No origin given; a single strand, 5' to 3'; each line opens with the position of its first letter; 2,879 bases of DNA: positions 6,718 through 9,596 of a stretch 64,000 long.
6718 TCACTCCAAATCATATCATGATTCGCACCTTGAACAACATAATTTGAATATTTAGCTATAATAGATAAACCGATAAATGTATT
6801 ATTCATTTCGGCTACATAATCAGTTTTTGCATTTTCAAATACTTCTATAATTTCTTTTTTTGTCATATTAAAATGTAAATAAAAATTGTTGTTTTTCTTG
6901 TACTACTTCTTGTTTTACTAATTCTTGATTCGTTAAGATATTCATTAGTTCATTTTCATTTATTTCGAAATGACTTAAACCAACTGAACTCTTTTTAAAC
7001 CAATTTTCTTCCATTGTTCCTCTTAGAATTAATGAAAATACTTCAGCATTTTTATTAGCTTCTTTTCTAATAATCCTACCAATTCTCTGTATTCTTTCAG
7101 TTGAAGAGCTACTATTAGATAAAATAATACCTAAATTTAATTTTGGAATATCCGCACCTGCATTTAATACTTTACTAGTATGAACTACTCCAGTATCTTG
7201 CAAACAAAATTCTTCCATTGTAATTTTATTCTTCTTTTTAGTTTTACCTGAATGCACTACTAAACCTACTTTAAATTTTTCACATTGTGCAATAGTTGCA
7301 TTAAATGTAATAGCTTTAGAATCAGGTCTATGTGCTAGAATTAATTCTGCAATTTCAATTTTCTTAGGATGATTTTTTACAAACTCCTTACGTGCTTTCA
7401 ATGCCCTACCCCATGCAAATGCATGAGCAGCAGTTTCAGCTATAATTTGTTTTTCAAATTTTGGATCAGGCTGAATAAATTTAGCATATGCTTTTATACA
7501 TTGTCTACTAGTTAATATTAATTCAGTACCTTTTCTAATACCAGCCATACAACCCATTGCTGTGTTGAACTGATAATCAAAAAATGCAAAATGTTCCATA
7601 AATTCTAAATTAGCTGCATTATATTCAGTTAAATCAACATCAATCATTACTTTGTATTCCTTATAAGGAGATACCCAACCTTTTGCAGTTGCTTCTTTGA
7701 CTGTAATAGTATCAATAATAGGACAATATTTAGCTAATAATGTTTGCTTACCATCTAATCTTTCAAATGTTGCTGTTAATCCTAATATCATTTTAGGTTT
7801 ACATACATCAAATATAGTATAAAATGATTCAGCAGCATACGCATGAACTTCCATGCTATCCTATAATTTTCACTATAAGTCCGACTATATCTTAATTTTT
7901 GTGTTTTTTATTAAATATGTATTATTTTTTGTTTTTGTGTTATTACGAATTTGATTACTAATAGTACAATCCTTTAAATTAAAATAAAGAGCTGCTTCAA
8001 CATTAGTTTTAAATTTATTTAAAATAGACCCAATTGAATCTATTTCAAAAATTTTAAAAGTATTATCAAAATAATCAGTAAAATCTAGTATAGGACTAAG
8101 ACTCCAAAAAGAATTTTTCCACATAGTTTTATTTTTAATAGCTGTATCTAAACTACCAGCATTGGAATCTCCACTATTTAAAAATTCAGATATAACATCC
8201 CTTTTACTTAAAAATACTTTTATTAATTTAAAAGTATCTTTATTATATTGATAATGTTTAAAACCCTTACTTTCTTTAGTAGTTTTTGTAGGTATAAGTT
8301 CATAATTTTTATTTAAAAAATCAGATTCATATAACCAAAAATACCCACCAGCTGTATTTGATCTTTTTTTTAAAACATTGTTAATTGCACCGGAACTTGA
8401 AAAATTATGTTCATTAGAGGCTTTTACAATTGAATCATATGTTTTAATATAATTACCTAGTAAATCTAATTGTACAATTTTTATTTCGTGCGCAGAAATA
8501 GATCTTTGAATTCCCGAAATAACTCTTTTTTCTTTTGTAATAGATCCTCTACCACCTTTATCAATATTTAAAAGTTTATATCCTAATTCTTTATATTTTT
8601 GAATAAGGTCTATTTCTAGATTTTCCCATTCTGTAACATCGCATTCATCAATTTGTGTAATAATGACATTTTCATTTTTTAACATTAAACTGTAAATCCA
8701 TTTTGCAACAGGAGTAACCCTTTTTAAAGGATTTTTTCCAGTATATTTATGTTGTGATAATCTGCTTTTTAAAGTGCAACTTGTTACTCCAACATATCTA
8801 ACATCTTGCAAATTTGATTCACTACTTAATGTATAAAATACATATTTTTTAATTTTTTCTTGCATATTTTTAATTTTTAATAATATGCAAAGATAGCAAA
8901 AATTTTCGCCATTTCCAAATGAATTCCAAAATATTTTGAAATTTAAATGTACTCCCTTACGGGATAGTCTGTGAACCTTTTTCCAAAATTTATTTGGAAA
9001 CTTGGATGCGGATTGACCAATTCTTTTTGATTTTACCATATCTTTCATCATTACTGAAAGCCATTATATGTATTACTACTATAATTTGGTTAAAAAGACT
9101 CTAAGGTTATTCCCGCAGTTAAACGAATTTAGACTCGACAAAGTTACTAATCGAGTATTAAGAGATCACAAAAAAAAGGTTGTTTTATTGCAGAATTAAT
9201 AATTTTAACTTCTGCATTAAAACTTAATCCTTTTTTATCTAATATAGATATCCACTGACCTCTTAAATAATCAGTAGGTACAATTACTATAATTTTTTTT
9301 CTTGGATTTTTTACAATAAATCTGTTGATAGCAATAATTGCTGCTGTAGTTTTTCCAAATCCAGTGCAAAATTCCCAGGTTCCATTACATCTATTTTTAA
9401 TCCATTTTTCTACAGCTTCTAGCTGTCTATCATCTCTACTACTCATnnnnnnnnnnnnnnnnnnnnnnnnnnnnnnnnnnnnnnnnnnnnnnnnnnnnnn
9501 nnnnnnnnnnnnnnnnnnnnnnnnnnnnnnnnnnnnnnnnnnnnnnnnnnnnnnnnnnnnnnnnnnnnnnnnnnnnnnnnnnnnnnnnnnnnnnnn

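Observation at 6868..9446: Helicase DEVH box split exactly between D and E by an intron-like element carrying a GIY-YIG endonuclease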

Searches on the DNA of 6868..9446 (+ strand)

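Call 4: search_rna_families(source=window, start=7750, end=9250, threshold=evalue, max_evalue=10, show_alignments=4)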
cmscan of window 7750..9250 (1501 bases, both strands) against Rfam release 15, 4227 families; matches with E-value up to 10: 10.
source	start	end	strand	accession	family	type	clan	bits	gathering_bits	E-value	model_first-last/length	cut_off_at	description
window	8965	9117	-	RF00028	Intron_gpI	Intron;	-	26.2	50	0.00033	60-148/253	no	Group I catalytic intron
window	7797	7824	-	RF01349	CRISPR-DR40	Gene; CRISPR;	-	21.6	42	3.4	1-30/30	no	CRISPR RNA direct repeat element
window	8249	8290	+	RF00227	FIE3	Cis-reg;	-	21.6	40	5.1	1-65/65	no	FIE3 (ftz instability element 3') element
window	7863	7895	-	RF00028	Intron_gpI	Intron;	-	21.1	50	0.011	219-251/253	no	Group I catalytic intron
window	8689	8737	+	RF02438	SpF51_sRNA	Gene; sRNA;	-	20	50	1.1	1-45/45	no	Streptococcus sRNA SpF51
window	8966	9055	-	RF01190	snR50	Gene; snRNA; snoRNA; CD-box;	-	19.2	45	6.9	1-89/89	no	Small nucleolar RNA snR50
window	8289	8393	+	RF03940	MIR9563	Gene; miRNA;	-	18.4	90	2.8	1-127/127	no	MIR9563 microRNA precursor family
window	8494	8538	+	RF00489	ctRNA_p42d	Gene; antisense;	-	15.2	50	7.9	1-46/46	no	ctRNA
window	8259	8311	-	RF00221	SNORD43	Gene; snRNA; snoRNA; CD-box;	CL00059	15.1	45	9.1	1-64/64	no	Small nucleolar RNA SNORD43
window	8902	8991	+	RF02610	BSR0709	Gene; sRNA;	-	10.5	382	5.5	1-318/318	no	Brucella sRNA 0709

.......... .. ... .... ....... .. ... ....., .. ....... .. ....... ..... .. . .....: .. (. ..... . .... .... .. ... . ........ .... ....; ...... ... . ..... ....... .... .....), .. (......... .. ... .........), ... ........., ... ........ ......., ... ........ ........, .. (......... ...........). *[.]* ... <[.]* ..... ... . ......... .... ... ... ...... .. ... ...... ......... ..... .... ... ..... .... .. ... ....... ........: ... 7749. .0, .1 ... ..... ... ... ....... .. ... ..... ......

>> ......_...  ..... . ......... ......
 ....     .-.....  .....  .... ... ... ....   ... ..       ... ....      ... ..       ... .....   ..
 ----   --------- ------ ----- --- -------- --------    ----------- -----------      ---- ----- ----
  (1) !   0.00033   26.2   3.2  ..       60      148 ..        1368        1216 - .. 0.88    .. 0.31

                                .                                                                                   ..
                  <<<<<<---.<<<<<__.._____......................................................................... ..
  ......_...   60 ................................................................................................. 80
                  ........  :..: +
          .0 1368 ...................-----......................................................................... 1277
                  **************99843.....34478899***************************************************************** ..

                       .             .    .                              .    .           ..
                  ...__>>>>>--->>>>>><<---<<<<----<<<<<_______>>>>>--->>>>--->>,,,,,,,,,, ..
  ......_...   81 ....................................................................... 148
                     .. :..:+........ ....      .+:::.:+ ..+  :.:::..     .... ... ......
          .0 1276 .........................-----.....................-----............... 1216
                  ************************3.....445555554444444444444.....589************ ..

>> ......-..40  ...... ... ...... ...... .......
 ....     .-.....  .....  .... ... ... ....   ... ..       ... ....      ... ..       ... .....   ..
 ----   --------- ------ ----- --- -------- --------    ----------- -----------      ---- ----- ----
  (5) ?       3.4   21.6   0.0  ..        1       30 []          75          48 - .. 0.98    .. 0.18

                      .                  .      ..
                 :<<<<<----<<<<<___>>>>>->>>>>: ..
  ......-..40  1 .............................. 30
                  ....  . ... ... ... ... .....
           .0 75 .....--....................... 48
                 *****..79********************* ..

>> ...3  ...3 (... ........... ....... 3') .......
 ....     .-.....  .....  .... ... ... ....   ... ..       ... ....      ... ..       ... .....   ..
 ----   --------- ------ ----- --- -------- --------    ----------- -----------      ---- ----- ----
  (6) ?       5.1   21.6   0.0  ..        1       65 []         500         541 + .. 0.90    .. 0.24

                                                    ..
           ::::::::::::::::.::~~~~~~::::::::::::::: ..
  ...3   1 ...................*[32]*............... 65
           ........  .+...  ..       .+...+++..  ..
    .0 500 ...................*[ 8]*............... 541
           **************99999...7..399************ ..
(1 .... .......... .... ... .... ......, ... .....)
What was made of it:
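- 8976..9127 (-): P3 5' strand (9127..9122), P4 (9117..9112 with 9012..9007), P5 with a three-way P5a/b/c extension (9107..9010), and P6/P6a (9005..8976). Rfam partial hit 9117..8965, 26.2 bits (call 4).
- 7852..7901 (-): P8 3' strand (7901..7894), J8/7 AAGAUA (7893..7888), P7 3' strand UAGUCG (7887..7882), P9 hairpin with GAAA loop (7879..7860), 3' tail AUAGCAUG. Rfam partial hit 7895..7863, 21.1 bits (call 4).
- On Group I intron (Rfam RF00028): Aligned to the RF00028 consensus in call 4. Two collinear partial hits of 26.2 and 21.1 bits are separated by the 1-kb ORF in L8 (call 4).
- RF00028 matches on both sides of the ORF in the correct order: 26.2 bits (E 3e-4) and 21.1 bits (E 0.011) (call 4).
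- Tried and rejected: Only a scan restricted to the region showed the two partial hits (call 4).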

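Call 6: search_dna_similar(query=window:6868-9446:+, collection=phages, mode=distant)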
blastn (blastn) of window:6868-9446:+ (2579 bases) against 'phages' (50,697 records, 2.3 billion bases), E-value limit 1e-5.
Records with a match: 8; places in all: 8; records where one place covers at least 80% of the query: 0.
Best place of each record, by identity: 60-80% 8.
By first word of the organism name: uncultured 4; Vibrio 3; Bacteriophage 1.
By host as written in the record: - 5; Vibrio alginolyticus CECT 521 2; Vibrio alginolyticus NBRC 15630 = ATCC 17749 1.
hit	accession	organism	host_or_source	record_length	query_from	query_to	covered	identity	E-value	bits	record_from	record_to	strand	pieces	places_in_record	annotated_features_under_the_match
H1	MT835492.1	Bacteriophage sp.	human fecal samples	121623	713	972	10%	67.8%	2e-8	69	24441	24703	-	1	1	record has no annotation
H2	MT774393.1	uncultured phage cr127_1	human feces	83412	2043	2273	9%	67.2%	7e-8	66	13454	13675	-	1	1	DNA polymerase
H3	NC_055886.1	uncultured phage cr127_1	human feces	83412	2043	2273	9%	67.2%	7e-8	66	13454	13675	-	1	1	DNA polymerase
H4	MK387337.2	Vibrio phage Va1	Vibrio alginolyticus NBRC 15630 = ATCC ...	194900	2129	2273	6%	75.5%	5e-16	93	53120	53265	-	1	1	none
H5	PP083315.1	Vibrio phage VB_VaC_TDDLMA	Vibrio alginolyticus CECT 521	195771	2129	2273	6%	75.5%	5e-16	93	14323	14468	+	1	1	none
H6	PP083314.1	Vibrio phage VB_VaC_SRILMA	Vibrio alginolyticus CECT 521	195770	2129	2273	6%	75.5%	5e-16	93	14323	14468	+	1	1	none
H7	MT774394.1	uncultured phage cr271_1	pig feces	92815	2134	2253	5%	74.4%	2e-9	73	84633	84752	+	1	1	none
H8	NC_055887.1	uncultured phage cr271_1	pig feces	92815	2134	2253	5%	74.4%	2e-9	73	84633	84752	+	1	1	none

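Call 17: get_annotated_region(hit=H4, flank=2500)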
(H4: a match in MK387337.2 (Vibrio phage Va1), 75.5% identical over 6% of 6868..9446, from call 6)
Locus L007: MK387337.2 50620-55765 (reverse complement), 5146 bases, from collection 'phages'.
description: Vibrio phage Va1, complete genome.
organism: Vibrio phage Va1 (NCBI taxid 2508852)
taxonomy: Viruses; Duplodnaviria; Heunggongvirae; Uroviricota; Caudoviricetes
host: Vibrio alginolyticus NBRC 15630 = ATCC 17749; source: -; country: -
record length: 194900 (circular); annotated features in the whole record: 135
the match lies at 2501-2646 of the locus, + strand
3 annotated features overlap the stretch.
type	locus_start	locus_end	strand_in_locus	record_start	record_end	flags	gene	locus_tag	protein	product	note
CDS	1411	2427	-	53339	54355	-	-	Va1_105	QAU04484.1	putative DNA polymerase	-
CDS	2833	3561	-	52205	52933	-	-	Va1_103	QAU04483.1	homing endonuclease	MobE homing endonuclease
CDS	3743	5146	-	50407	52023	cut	-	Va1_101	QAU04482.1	putative DNA polymerase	-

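Call 18: get_annotated_region(hit=H2, flank=2500)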
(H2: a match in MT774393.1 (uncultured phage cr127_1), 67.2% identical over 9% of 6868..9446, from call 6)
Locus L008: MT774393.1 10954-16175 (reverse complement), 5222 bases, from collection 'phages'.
description: Uncultured phage cr127_1, complete genome.
organism: uncultured phage cr127_1 (NCBI taxid 2772077)
taxonomy: Viruses; Duplodnaviria; Heunggongvirae; Uroviricota; Caudoviricetes; Crassvirales; Crevaviridae; Doltivirinae; Kahucivirus; Kahucivirus intestinalis
host: -; source: human feces; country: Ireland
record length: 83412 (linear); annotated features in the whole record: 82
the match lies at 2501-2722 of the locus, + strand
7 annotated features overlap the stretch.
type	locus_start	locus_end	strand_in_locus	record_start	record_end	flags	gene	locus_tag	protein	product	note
CDS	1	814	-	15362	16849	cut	-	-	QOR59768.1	putative DNA-directed RNA polymerase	gp_26467; putative DNA-directed RNA polymerase, chromatin-remodeling complex ATPase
CDS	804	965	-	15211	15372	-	-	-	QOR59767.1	hypothetical protein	gp_26466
CDS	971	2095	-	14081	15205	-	-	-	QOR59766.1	DNA polymerase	gp_26465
CDS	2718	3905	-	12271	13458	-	-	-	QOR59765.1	DNA polymerase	gp_26464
CDS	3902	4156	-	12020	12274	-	-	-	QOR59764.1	hypothetical protein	gp_26463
CDS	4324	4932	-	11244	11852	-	-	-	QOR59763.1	uracil-DNA glycosylase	gp_26462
CDS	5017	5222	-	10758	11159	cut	-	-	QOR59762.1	hypothetical protein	gp_26461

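Call 19: get_annotated_region(hit=H7, flank=2500)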
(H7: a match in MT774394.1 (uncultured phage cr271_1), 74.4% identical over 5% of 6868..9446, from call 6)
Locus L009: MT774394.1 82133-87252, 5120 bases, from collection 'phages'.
description: Uncultured phage cr271_1, complete genome.
organism: uncultured phage cr271_1 (NCBI taxid 2772078)
taxonomy: Viruses; Duplodnaviria; Heunggongvirae; Uroviricota; Caudoviricetes; Crassvirales; Intestiviridae; Obtuvirinae; Hacihdavirus; Hacihdavirus animalis
host: -; source: pig feces; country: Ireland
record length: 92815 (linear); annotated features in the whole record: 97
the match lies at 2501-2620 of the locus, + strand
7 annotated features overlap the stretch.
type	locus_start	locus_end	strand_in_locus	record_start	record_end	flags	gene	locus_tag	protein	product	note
CDS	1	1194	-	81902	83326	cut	-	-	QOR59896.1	helicase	gp_64722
CDS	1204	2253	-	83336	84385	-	-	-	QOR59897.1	DNA polymerase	gp_64723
CDS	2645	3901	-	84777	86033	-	-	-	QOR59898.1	DNA polymerase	gp_64724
CDS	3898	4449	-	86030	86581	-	-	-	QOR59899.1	Uracil-DNA glycosylase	gp_64725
CDS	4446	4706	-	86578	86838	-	-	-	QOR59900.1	hypothetical protein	gp_64726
CDS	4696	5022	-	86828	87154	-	-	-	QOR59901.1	ATP-dependent DNA helicase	gp_64727; ATP-dependent DNA helicase, exodeoxyribonuclease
CDS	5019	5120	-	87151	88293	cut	-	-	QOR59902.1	ATP-dependent DNA helicase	gp_64728; ATP-dependent DNA helicase, exodeoxyribonuclease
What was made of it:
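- The nearest DNA matches lie in the gaps of split DNA polymerase genes of Vibrio phage Va1 and of crAss-like phages cr127_1 and cr271_1 (calls 6, 17-19).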

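Call 20: search_rna_families(sources=[L001, L002, L007, L008, L009], threshold=evalue, max_evalue=0.05, show_alignments=3)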
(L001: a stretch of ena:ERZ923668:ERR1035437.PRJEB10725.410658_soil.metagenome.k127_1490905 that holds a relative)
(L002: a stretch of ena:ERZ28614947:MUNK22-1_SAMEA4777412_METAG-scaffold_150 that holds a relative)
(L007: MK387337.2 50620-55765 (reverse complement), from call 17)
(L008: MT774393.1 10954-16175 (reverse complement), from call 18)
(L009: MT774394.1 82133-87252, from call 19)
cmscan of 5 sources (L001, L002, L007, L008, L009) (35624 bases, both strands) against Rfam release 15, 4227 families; matches with E-value up to 0.05: 2.
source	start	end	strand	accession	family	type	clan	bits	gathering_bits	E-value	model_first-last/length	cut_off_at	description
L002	9609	9831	+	RF00028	Intron_gpI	Intron;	-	115.4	50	1.5e-29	1-253/253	no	Group I catalytic intron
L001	8294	8548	+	RF00028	Intron_gpI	Intron;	-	74.9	50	2e-17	1-253/253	no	Group I catalytic intron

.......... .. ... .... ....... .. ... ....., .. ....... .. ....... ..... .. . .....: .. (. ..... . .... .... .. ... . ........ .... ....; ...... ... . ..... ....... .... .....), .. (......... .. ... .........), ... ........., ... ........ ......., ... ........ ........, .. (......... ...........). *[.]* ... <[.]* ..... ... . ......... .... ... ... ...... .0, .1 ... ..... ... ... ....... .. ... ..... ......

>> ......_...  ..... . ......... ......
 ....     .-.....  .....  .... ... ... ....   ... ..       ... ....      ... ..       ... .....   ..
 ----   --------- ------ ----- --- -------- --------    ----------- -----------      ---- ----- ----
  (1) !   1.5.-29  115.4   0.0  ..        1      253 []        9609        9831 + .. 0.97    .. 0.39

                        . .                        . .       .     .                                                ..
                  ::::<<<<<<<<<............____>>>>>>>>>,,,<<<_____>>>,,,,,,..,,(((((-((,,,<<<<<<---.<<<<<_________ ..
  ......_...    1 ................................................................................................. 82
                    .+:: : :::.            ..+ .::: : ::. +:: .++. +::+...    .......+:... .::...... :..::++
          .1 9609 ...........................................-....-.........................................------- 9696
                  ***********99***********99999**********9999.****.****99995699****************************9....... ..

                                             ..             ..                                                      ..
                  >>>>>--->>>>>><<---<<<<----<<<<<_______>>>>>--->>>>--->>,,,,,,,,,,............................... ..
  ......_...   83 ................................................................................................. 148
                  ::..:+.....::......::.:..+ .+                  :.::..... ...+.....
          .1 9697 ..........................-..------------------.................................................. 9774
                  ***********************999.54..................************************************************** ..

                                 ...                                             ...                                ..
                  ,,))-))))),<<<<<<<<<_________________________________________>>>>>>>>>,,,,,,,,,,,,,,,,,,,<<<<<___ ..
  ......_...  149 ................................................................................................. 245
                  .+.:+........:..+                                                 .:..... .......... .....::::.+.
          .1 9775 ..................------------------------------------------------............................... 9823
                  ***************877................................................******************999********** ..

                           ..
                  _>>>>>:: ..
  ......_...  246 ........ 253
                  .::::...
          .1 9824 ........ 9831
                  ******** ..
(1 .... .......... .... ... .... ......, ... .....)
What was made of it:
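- The ORF-less relatives cr127_1 and cr271_1 also gave no Rfam hit at E <= 0.05 (call 20).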
